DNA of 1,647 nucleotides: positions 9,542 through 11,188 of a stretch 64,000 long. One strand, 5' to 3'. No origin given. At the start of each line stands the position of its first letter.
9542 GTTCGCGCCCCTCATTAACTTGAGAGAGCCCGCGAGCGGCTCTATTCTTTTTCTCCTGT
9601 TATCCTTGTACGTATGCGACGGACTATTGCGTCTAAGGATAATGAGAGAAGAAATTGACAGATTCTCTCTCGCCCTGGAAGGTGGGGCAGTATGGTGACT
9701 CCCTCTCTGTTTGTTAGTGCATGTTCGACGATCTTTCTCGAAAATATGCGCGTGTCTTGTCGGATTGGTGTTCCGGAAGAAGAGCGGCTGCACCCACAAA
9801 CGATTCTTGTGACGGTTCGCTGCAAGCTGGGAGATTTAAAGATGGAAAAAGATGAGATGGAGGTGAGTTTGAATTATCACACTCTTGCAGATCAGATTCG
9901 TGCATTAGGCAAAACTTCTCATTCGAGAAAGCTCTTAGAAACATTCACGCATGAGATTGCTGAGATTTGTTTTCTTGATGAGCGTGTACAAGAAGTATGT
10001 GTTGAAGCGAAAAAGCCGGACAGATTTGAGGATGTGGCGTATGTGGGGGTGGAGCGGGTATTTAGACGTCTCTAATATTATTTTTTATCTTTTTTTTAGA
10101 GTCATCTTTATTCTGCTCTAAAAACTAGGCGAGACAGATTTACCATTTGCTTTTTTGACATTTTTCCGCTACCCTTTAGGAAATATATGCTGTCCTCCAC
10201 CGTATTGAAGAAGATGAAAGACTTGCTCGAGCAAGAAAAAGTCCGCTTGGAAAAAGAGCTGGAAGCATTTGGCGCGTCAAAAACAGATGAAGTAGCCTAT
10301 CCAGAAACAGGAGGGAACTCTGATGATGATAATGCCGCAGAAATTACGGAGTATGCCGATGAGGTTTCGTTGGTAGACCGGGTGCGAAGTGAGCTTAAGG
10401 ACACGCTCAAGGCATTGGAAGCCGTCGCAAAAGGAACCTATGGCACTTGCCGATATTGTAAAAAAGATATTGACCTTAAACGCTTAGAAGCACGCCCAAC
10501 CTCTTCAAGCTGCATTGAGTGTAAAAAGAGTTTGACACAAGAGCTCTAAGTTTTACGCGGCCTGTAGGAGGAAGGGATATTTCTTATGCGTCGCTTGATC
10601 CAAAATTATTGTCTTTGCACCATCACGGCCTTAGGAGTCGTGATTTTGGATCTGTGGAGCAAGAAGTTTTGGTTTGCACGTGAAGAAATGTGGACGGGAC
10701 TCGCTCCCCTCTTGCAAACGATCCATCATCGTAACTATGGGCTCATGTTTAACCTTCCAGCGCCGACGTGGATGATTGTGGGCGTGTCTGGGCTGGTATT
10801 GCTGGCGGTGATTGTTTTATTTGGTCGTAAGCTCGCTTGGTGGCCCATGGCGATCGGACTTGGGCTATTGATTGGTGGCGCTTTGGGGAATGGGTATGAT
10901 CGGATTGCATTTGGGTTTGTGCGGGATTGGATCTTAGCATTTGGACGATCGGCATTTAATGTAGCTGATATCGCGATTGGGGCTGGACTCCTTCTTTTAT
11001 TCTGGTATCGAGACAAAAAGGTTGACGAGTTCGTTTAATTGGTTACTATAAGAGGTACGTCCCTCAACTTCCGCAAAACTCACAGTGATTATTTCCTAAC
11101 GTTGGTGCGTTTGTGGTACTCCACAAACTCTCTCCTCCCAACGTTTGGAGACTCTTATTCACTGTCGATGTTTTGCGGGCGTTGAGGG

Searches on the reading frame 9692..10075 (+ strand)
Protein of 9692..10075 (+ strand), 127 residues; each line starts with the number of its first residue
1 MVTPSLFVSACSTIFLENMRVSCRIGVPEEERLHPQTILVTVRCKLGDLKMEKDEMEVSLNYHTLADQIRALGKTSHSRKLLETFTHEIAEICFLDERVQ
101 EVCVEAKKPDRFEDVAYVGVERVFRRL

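Call 34: search_protein_families(library=pfam, proteins=[window:9692-10075:+], max_evalue=0.001)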
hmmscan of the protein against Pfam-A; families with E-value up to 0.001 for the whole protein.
window:9692-10075:+ (127 aa): 1 family
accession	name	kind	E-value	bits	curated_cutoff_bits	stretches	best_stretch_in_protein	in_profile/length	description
PF02152.23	FolB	-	1.4e-21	77.5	31.8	1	14-121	1-111/113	Dihydroneopterin aldolase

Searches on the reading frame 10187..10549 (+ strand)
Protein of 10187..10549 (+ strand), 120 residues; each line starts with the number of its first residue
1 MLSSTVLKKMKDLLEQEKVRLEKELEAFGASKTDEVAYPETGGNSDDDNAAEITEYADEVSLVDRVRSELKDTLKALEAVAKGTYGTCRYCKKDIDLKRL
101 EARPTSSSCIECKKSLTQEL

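Call 34: search_protein_families(library=pfam, proteins=[window:10187-10549:+], max_evalue=0.001)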
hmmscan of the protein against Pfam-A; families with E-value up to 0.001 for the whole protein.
window:10187-10549:+ (120 aa): 1 family
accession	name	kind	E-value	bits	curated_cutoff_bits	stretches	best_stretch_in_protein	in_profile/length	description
PF01258.23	zf-dskA_traR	-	1.6e-07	31.7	24.9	1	83-115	1-33/36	Prokaryotic dksA/traR C4-type zinc finger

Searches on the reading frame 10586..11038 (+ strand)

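Call 34: search_protein_families(library=pfam, proteins=[window:10586-11038:+], max_evalue=0.001)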
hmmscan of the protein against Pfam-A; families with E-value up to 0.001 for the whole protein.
window:10586-11038:+ (150 aa): 1 family
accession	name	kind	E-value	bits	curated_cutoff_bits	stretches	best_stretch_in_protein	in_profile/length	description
PF01252.23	Peptidase_A8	-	5.1e-21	75.8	25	1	15-140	2-138/142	Signal peptidase (SPase) II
